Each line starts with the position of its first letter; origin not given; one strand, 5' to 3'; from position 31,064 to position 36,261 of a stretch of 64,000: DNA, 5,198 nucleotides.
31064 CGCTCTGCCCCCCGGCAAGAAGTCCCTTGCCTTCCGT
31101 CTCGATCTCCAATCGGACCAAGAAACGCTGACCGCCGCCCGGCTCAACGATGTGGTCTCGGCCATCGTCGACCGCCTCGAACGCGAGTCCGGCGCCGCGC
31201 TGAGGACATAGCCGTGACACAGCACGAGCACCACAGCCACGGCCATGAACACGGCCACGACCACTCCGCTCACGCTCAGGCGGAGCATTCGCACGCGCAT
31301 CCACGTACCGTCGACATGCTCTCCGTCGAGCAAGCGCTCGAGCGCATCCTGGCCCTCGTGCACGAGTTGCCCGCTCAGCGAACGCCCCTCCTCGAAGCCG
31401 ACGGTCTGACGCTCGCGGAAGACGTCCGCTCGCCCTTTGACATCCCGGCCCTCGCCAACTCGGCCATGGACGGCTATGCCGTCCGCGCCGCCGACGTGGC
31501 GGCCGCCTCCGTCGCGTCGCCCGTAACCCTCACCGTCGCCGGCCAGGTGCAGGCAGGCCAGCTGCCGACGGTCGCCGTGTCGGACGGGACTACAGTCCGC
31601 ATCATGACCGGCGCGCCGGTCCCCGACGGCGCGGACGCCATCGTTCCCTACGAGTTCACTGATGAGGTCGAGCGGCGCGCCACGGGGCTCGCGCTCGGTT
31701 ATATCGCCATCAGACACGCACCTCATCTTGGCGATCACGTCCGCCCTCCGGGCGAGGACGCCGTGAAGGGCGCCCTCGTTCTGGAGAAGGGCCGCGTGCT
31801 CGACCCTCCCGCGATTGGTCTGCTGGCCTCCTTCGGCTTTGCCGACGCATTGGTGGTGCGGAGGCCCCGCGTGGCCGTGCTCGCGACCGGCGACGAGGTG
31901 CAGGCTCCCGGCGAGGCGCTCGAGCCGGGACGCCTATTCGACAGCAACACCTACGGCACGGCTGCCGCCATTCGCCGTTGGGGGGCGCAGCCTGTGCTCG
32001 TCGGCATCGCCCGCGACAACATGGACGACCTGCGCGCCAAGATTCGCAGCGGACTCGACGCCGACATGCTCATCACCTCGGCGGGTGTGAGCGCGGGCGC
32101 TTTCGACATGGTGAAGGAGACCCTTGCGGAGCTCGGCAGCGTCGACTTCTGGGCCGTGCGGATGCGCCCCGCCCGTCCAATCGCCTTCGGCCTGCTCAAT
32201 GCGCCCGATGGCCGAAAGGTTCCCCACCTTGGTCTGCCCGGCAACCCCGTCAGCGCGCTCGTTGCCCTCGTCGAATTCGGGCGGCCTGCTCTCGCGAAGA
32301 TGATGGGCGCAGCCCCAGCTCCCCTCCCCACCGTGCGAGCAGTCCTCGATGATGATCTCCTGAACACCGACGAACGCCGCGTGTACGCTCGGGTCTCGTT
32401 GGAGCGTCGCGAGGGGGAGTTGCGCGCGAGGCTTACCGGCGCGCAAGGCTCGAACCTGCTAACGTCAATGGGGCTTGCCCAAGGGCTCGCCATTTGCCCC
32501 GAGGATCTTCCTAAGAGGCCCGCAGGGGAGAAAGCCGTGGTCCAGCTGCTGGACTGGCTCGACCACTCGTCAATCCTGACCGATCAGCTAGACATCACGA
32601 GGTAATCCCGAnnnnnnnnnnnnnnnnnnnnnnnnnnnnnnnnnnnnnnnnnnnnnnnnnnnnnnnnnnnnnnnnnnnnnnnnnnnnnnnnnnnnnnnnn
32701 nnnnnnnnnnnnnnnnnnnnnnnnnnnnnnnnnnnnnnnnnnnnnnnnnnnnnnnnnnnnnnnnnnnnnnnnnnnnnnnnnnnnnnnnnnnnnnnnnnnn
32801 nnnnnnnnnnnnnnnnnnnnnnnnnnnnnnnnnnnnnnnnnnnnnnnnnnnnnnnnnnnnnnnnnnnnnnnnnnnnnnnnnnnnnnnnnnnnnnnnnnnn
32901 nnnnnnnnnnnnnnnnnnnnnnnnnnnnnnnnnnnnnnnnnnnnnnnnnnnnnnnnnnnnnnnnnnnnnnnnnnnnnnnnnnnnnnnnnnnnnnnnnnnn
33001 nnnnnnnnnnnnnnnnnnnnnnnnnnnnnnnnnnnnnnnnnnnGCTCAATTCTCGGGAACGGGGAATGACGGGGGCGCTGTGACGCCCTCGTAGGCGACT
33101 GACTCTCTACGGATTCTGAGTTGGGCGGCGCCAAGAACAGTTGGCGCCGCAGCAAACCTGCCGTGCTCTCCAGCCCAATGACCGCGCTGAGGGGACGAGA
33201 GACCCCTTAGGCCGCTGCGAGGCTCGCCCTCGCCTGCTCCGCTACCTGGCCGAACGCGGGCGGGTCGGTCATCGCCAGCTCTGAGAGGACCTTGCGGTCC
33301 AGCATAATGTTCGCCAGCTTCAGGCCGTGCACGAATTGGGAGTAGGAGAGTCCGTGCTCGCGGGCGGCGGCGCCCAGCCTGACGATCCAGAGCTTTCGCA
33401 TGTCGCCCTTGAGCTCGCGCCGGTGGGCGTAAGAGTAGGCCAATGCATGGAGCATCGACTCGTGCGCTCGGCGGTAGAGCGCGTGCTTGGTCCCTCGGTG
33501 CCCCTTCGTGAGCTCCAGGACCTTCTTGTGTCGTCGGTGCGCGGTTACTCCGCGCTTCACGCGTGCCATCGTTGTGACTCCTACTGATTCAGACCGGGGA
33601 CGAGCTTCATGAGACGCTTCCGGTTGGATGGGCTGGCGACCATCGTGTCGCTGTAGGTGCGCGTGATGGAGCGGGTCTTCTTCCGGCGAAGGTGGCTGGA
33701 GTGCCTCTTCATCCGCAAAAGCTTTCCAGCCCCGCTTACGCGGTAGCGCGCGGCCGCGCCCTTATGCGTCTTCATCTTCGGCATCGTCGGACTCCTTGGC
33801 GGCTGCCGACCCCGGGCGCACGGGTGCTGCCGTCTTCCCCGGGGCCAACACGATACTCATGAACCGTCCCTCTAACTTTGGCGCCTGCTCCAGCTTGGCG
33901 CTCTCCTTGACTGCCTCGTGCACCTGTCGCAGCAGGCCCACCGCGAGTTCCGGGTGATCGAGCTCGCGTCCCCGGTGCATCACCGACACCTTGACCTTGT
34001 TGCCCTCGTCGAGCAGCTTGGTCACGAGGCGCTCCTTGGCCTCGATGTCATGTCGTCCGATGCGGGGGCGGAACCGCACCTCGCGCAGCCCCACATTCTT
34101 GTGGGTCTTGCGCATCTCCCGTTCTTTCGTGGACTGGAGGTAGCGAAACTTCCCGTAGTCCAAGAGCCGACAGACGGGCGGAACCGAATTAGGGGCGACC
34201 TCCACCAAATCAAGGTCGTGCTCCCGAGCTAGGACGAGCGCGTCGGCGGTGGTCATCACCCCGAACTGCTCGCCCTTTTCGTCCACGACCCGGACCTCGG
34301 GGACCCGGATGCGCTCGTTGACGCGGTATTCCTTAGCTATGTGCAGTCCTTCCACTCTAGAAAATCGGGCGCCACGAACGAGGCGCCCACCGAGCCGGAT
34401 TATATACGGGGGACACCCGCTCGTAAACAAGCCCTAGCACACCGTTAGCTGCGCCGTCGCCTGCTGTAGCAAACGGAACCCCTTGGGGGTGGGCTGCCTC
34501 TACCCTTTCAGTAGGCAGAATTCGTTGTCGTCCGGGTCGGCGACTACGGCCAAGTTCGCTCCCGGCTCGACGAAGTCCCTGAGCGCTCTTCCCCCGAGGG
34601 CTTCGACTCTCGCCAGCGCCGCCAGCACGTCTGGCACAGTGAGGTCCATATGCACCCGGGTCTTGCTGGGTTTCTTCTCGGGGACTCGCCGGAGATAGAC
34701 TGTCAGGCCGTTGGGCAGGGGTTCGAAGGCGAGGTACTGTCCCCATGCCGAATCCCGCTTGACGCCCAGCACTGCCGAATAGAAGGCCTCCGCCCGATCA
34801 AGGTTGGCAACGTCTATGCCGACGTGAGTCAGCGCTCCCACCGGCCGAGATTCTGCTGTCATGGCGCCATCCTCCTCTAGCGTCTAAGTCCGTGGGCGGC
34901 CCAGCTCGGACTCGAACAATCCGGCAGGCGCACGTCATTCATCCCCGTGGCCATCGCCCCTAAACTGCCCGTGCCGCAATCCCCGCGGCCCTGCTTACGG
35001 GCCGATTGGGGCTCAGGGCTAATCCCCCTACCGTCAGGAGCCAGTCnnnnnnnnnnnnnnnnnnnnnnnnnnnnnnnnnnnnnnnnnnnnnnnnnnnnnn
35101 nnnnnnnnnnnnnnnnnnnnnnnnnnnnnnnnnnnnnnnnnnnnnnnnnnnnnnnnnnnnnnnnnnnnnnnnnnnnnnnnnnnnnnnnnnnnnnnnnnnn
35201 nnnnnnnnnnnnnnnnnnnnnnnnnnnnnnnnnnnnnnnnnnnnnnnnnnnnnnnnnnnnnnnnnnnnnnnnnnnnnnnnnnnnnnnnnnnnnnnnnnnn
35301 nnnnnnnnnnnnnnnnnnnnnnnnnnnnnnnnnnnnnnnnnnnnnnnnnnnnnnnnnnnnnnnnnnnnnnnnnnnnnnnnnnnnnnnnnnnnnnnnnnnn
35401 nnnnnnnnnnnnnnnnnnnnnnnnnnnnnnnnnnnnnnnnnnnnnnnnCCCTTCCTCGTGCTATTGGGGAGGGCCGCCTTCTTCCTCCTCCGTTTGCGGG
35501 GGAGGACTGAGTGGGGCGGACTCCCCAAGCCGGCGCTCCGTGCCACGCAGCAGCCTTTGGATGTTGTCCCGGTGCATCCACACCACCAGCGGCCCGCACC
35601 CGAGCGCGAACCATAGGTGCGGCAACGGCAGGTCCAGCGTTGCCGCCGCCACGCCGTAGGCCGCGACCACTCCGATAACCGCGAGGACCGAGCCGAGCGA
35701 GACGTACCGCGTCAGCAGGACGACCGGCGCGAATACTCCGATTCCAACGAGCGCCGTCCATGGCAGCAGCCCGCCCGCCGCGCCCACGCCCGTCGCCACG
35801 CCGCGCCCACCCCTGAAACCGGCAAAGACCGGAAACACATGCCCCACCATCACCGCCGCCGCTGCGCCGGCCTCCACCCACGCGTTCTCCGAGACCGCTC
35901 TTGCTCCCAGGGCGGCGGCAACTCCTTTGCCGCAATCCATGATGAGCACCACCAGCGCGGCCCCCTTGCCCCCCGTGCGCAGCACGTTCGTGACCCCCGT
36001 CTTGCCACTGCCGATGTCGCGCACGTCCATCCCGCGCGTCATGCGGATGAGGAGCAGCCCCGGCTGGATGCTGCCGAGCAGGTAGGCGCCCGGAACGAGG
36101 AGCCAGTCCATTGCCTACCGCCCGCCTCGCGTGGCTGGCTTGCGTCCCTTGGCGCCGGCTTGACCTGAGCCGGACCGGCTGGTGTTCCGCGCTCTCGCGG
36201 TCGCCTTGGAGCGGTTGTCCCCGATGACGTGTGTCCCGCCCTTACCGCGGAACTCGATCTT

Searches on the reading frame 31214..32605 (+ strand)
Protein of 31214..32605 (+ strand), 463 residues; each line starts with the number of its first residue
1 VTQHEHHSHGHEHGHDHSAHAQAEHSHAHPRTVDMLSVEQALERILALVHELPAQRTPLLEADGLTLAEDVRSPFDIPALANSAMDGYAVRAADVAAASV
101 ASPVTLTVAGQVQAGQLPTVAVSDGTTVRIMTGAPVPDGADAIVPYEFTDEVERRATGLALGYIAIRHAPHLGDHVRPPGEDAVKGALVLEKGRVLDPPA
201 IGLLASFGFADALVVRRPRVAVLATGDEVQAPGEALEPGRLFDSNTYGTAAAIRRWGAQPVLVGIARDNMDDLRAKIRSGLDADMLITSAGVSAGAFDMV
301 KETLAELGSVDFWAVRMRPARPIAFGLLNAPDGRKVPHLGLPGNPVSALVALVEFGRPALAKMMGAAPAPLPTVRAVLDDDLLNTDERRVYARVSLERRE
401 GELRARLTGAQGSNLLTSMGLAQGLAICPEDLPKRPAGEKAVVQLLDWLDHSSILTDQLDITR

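Call 29: search_protein_families(library=pfam, proteins=[window:31214-32605:+])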
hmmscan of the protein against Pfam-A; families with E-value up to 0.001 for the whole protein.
window:31214-32605:+ (463 aa): 3 families
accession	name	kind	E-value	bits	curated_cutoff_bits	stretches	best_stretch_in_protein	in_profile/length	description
PF03453.22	MoeA_N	-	1.2e-45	155.4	30.8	1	36-208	1-160/160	MoeA N-terminal region (domain I and II)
PF00994.29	MoCF_biosynth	-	1.2e-23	83.9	26.6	1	221-361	1-143/144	Probable molybdopterin binding domain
PF03454.20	MoeA_C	-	9e-14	51.9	22.1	1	375-446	1-72/72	MoeA C-terminal region (domain IV)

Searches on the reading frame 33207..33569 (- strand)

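Call 30: search_protein_families(library=pfam, proteins=[window:33207-33569:-])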
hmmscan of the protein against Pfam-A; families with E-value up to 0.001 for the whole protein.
window:33207-33569:- (120 aa): 1 family
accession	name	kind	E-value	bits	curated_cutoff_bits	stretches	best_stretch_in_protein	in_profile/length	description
PF00453.23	Ribosomal_L20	-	6e-42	142.6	30.8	1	3-108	1-106/107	Ribosomal protein L20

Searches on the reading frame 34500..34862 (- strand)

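Call 30: search_protein_families(library=pfam, proteins=[window:34500-34862:-])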
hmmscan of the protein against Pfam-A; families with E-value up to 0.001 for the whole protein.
window:34500-34862:- (120 aa): 3 families
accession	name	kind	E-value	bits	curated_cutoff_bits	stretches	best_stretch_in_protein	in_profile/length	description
PF18029.7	Glyoxalase_6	-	6.7e-23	81.8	23.6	1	14-118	2-106/106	Glyoxalase-like domain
PF00903.31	Glyoxalase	-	5.1e-10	40.2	20.6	1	11-117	2-121/121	Glyoxalase/Bleomycin resistance protein/Dioxygenase superfamily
PF13669.12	Glyoxalase_4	-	3e-05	24.7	27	0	13-37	2-26/109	Glyoxalase/Bleomycin resistance protein/Dioxygenase superfamily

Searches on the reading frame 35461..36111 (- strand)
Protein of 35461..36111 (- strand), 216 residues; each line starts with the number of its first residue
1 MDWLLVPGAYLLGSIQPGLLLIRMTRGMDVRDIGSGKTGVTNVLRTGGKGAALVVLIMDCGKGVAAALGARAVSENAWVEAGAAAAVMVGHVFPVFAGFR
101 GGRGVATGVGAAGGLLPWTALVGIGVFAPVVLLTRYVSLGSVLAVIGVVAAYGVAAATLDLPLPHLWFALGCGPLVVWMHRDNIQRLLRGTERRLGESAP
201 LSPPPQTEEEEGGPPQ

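Call 30: search_protein_families(library=pfam, proteins=[window:35461-36111:-])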
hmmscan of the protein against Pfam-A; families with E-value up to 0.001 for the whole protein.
window:35461-36111:- (216 aa): 1 family
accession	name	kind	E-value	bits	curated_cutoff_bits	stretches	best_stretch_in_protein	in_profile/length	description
PF02660.20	G3P_acyltransf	-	6.6e-46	156.8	24.1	1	9-187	2-164/164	Glycerol-3-phosphate acyltransferase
